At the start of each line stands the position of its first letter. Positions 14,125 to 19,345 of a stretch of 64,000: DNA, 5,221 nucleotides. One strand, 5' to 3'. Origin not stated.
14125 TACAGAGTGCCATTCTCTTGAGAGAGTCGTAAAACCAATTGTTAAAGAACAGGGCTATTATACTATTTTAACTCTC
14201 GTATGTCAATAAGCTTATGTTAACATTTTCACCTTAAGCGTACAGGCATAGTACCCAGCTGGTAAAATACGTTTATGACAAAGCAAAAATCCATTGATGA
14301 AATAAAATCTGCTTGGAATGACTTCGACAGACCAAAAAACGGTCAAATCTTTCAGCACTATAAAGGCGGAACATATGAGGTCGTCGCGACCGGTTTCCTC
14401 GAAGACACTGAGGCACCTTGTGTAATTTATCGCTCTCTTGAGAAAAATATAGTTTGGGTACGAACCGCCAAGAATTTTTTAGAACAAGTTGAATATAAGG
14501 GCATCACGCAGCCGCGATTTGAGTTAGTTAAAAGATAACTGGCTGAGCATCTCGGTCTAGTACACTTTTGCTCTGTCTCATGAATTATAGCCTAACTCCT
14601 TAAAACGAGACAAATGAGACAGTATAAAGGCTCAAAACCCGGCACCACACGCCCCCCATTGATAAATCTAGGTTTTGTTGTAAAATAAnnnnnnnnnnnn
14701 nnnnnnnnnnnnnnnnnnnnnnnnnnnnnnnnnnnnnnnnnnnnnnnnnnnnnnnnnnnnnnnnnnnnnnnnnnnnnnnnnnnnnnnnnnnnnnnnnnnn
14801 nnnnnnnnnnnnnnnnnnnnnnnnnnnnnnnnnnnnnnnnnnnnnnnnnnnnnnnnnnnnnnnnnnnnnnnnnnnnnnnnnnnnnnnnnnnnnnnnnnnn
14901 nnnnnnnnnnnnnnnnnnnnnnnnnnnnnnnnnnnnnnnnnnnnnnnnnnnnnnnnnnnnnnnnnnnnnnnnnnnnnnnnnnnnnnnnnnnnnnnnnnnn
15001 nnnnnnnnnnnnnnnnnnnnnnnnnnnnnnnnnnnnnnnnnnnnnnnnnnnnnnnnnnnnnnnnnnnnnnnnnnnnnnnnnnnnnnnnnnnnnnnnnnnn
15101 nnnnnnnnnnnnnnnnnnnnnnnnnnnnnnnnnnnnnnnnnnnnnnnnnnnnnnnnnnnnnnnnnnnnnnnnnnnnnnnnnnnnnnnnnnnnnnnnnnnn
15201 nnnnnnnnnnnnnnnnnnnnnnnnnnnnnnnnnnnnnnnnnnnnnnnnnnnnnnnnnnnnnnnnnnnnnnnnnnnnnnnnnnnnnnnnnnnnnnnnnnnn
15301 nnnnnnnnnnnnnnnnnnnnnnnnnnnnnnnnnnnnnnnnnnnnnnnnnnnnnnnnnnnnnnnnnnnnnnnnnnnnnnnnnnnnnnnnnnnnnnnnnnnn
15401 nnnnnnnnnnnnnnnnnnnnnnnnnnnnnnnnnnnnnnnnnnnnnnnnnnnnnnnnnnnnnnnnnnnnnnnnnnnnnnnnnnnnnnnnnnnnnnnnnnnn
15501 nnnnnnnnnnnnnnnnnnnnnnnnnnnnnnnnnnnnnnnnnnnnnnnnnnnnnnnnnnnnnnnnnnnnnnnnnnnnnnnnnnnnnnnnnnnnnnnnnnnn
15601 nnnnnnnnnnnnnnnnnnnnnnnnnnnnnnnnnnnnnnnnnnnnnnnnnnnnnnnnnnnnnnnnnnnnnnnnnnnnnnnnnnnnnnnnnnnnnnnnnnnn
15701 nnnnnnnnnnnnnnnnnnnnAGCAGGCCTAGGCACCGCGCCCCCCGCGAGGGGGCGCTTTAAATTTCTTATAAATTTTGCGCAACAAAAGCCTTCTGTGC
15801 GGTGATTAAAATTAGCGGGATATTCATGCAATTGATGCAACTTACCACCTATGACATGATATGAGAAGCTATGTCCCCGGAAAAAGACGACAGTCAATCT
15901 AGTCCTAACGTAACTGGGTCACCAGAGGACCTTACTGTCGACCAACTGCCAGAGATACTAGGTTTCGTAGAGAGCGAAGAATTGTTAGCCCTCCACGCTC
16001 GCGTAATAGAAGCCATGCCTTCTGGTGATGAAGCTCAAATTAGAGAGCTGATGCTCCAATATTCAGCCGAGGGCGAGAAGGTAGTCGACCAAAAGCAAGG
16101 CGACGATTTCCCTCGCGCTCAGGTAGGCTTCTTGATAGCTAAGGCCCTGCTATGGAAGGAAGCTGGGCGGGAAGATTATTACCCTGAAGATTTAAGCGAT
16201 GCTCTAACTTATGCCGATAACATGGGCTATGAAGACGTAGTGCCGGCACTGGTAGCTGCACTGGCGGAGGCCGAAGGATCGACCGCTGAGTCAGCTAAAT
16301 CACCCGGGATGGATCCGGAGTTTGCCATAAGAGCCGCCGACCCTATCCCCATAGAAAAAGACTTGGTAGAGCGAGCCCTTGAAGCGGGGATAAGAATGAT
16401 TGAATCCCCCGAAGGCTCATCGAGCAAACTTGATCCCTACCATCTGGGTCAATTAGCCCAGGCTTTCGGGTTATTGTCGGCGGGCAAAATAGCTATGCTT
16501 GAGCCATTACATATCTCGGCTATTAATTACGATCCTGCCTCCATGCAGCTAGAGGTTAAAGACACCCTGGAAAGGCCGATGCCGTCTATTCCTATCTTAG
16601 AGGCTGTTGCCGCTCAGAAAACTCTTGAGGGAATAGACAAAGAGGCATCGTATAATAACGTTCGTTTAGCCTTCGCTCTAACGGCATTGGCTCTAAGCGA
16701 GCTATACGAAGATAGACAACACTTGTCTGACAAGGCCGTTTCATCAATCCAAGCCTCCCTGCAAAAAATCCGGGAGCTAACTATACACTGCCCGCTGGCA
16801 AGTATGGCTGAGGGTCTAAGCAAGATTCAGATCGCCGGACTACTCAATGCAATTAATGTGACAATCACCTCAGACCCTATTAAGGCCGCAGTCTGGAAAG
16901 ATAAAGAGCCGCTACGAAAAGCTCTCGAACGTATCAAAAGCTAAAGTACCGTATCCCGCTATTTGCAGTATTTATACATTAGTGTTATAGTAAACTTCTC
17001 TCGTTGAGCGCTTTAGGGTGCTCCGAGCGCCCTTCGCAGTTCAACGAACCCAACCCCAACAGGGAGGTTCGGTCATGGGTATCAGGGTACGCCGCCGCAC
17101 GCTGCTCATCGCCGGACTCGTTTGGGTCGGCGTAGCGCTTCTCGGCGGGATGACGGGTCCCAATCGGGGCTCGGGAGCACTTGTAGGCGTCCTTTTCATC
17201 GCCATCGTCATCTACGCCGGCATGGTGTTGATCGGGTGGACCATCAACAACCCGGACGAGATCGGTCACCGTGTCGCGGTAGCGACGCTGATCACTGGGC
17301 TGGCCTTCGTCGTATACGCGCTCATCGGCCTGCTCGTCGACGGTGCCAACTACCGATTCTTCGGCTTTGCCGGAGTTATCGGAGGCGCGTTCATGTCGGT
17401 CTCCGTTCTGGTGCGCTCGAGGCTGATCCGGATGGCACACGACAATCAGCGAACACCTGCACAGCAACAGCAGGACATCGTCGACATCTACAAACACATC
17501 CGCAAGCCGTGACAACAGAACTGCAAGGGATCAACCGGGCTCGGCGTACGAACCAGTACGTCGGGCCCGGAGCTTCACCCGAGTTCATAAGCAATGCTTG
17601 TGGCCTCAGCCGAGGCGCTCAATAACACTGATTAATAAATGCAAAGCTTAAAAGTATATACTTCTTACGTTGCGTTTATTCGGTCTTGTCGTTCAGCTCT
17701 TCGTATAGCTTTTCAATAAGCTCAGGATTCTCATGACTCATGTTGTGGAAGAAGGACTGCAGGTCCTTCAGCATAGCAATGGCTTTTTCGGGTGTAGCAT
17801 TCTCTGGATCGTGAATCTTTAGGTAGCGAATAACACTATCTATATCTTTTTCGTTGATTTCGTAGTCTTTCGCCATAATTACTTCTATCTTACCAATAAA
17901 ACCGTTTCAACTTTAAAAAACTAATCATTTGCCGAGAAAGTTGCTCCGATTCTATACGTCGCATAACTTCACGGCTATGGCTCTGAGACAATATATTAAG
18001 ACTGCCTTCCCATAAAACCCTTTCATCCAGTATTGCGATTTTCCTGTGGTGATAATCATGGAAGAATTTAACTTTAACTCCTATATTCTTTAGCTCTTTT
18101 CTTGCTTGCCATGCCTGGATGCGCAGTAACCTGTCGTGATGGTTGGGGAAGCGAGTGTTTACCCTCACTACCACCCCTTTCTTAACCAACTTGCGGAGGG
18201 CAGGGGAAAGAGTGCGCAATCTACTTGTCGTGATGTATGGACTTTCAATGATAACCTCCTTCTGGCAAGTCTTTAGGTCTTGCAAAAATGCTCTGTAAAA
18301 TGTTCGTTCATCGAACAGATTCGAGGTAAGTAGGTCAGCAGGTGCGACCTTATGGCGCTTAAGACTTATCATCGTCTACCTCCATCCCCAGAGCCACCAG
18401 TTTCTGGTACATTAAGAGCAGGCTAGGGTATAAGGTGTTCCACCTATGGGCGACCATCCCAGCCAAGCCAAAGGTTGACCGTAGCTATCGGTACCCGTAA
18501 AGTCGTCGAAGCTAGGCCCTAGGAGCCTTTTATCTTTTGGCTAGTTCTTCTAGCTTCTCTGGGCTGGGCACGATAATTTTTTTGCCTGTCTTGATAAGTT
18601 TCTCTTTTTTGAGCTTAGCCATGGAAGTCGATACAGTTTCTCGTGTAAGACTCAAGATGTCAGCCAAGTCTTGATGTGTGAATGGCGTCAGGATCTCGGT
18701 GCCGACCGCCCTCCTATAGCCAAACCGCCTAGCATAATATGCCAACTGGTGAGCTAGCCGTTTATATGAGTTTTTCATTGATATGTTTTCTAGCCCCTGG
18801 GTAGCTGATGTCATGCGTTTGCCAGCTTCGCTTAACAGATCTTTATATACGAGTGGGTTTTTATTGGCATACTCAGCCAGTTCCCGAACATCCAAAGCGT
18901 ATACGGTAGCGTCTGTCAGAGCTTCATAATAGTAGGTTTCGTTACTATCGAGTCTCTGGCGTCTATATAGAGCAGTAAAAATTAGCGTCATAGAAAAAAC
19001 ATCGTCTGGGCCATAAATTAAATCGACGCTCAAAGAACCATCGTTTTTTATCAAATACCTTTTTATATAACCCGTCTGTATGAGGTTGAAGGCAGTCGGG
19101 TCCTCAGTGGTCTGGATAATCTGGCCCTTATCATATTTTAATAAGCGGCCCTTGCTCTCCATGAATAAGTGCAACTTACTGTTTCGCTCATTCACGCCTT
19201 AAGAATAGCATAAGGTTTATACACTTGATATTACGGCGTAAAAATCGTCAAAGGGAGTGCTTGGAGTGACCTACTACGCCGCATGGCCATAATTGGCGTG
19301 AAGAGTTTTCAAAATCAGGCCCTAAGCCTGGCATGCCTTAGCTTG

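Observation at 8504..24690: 16-kb accessory island next to tRNA-Gln with strongly patchwork GC content and no recognisable integrase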

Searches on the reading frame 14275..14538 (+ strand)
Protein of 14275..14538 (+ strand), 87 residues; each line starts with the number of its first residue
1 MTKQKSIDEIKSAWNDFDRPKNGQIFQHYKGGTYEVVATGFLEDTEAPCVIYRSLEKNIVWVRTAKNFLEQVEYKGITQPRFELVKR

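Call 6: search_protein_families(library=pfam, proteins=[window:14275-14538:+], max_evalue=0.01)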
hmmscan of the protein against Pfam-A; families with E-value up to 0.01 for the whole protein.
window:14275-14538:+ (87 aa): 1 family
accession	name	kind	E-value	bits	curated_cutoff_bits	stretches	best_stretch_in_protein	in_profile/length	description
PF07866.17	DUF1653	-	1.7e-17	63.9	23.5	1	25-83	2-61/62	Protein of unknown function (DUF1653)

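Call 30: search_protein_families(library=phrogs, proteins=[window:14275-14538:+], max_evalue=0.001)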
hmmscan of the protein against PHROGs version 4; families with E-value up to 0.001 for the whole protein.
window:14275-14538:+ (87 aa): 2 families
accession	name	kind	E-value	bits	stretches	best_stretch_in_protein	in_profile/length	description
phrog_4767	-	unknown function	2.2e-06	27.7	1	19-76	8-69/505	-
phrog_12584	-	unknown function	0.00034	21.6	1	22-73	96-151/168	-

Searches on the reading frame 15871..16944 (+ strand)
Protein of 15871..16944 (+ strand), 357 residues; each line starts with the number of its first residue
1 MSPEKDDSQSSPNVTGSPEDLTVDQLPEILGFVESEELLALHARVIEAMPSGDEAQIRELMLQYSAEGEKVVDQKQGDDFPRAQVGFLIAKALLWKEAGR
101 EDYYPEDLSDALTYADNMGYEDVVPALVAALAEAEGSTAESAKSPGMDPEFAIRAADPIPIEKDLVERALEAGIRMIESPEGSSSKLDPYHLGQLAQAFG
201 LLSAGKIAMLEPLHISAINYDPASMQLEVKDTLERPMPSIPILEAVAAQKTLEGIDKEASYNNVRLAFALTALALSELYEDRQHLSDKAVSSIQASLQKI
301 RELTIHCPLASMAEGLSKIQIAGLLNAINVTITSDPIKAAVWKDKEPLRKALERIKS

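Call 6: search_protein_families(library=pfam, proteins=[window:15871-16944:+], max_evalue=0.01)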
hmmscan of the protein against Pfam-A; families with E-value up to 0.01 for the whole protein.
window:15871-16944:+ (357 aa): 0 families

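Call 30: search_protein_families(library=phrogs, proteins=[window:15871-16944:+], max_evalue=0.001)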
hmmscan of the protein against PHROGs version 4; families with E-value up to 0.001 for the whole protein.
window:15871-16944:+ (357 aa): 0 families

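Call 53: search_protein_families(library=padloc, proteins=[window:15871-16944:+], max_evalue=0.001)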
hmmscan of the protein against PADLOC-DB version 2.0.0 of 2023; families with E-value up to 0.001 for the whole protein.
window:15871-16944:+ (357 aa): 0 families

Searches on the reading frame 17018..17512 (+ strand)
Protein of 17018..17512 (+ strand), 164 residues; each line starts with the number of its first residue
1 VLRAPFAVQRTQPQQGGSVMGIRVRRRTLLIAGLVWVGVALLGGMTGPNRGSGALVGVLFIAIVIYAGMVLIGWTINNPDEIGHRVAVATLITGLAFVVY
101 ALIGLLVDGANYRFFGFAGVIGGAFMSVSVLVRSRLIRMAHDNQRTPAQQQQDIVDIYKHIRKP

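Call 6: search_protein_families(library=pfam, proteins=[window:17018-17512:+], max_evalue=0.01)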
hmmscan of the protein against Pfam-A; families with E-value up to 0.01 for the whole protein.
window:17018-17512:+ (164 aa): 0 families

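Call 30: search_protein_families(library=phrogs, proteins=[window:17018-17512:+], max_evalue=0.001)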
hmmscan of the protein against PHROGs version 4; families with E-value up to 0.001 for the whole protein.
window:17018-17512:+ (164 aa): 0 families

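Call 53: search_protein_families(library=padloc, proteins=[window:17018-17512:+], max_evalue=0.001)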
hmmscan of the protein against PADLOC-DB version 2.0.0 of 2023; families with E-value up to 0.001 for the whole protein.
window:17018-17512:+ (164 aa): 0 families

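Call 75: search_dna_similar(query=window:17018-17512:+, collection=plasmids, mode=protein, max_evalue=0.001, max_rows=10)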
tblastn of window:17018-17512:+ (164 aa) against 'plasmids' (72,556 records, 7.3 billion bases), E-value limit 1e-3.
No match.

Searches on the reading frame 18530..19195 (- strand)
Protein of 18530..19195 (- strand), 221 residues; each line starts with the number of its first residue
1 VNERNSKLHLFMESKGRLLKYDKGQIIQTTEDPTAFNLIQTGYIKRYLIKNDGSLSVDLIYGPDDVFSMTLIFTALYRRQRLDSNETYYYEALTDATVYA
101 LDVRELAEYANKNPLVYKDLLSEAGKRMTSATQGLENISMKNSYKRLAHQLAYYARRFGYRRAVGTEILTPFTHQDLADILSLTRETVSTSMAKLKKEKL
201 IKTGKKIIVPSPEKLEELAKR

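Call 7: search_protein_families(library=pfam, proteins=[window:18530-19195:-], max_evalue=0.01)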
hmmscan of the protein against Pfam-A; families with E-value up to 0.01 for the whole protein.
window:18530-19195:- (221 aa): 4 families
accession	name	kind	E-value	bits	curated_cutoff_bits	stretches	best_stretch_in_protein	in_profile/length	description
PF13545.12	HTH_Crp_2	-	1.6e-17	63.7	27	1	145-218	1-70/70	Crp-like helix-turn-helix domain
PF00325.26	Crp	-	2.6e-07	30.7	21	1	172-201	3-32/32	Bacterial regulatory proteins, crp family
PF00027.35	cNMP_binding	-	0.00018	21.9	27.5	1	20-112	3-88/89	Cyclic nucleotide-binding domain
PF13412.12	HTH_24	-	0.0091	16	21.9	0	173-202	19-48/48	Winged helix-turn-helix DNA-binding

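Call 30: search_protein_families(library=phrogs, proteins=[window:18530-19195:-], max_evalue=0.001)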
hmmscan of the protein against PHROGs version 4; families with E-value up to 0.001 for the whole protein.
window:18530-19195:- (221 aa): 0 families

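Call 53: search_protein_families(library=padloc, proteins=[window:18530-19195:-], max_evalue=0.001)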
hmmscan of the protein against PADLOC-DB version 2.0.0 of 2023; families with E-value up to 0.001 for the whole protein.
window:18530-19195:- (221 aa): 0 families
